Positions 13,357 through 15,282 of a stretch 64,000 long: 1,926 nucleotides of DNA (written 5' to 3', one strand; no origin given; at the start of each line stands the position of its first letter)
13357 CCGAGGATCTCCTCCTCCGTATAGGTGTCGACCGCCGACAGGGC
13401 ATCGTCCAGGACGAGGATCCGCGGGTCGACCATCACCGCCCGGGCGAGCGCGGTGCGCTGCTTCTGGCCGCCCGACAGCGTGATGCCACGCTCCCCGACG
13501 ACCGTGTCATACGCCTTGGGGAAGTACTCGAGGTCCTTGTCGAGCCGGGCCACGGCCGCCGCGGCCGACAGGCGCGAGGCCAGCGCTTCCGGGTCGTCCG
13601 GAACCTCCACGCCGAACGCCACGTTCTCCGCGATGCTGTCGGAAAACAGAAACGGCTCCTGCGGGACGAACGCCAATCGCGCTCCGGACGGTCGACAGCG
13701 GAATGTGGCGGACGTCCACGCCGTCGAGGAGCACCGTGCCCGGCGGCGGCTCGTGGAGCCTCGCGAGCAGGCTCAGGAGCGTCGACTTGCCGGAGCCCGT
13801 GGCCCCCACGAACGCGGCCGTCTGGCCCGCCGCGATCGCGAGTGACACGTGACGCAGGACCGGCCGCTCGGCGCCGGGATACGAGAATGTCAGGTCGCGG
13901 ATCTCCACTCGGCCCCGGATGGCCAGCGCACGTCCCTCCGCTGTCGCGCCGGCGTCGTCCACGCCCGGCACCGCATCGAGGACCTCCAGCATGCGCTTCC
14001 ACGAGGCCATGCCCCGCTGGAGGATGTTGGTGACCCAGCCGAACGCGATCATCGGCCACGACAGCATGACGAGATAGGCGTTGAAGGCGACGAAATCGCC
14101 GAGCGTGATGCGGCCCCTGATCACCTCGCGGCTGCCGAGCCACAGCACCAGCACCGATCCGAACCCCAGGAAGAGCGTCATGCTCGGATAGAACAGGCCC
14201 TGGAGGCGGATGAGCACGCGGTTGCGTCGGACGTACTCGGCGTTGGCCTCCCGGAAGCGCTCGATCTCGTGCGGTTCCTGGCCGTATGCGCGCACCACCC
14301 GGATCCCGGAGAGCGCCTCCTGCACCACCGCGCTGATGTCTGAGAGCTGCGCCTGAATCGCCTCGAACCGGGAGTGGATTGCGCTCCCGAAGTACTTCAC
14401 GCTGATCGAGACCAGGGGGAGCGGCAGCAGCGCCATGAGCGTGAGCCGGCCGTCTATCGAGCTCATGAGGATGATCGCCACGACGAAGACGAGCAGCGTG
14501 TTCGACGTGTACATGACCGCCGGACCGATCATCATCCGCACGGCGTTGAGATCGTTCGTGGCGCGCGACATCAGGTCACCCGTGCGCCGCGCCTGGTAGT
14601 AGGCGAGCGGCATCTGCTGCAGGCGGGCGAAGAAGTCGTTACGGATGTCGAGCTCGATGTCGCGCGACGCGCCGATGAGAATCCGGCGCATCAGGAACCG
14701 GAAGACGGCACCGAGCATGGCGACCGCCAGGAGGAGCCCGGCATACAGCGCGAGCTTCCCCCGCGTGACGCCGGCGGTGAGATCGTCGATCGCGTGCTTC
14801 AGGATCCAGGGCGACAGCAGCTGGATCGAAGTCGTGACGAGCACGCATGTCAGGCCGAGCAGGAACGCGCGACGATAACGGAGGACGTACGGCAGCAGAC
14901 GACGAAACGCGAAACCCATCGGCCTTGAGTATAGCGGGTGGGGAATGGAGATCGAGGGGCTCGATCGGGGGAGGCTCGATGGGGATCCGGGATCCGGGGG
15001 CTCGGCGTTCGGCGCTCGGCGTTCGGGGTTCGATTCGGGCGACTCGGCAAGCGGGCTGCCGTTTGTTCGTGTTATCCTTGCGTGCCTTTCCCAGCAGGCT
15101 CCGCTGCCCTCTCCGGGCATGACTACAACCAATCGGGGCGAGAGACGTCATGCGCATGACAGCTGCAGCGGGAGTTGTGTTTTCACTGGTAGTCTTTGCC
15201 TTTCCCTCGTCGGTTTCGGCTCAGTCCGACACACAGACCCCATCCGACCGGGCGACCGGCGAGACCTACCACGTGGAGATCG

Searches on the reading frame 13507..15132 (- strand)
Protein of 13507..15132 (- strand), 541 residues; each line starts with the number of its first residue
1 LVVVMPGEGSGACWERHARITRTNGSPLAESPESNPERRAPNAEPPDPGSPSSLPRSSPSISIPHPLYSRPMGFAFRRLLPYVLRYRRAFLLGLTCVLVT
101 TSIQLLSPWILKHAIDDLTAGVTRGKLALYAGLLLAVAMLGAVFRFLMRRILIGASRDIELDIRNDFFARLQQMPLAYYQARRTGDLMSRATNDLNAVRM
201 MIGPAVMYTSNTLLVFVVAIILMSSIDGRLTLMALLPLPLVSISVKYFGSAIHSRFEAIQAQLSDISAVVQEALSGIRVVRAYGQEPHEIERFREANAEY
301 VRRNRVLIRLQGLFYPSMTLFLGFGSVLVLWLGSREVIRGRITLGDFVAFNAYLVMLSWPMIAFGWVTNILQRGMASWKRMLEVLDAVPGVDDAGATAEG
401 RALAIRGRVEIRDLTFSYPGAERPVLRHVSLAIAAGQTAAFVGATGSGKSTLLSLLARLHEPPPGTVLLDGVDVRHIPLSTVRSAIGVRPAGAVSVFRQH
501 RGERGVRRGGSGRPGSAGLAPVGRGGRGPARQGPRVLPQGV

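Call 52: search_protein_families(library=pfam, proteins=[window:13507-15132:-], max_evalue=0.00001)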
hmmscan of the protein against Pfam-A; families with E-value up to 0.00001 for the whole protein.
window:13507-15132:- (541 aa): 2 families
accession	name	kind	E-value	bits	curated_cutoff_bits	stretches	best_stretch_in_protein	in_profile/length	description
PF00664.28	ABC_membrane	-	1.9e-54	185.6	28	1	91-361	2-274/274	ABC transporter transmembrane region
PF00005.33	ABC_tran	-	2.2e-12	48.2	25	1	426-492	1-67/137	ABC transporter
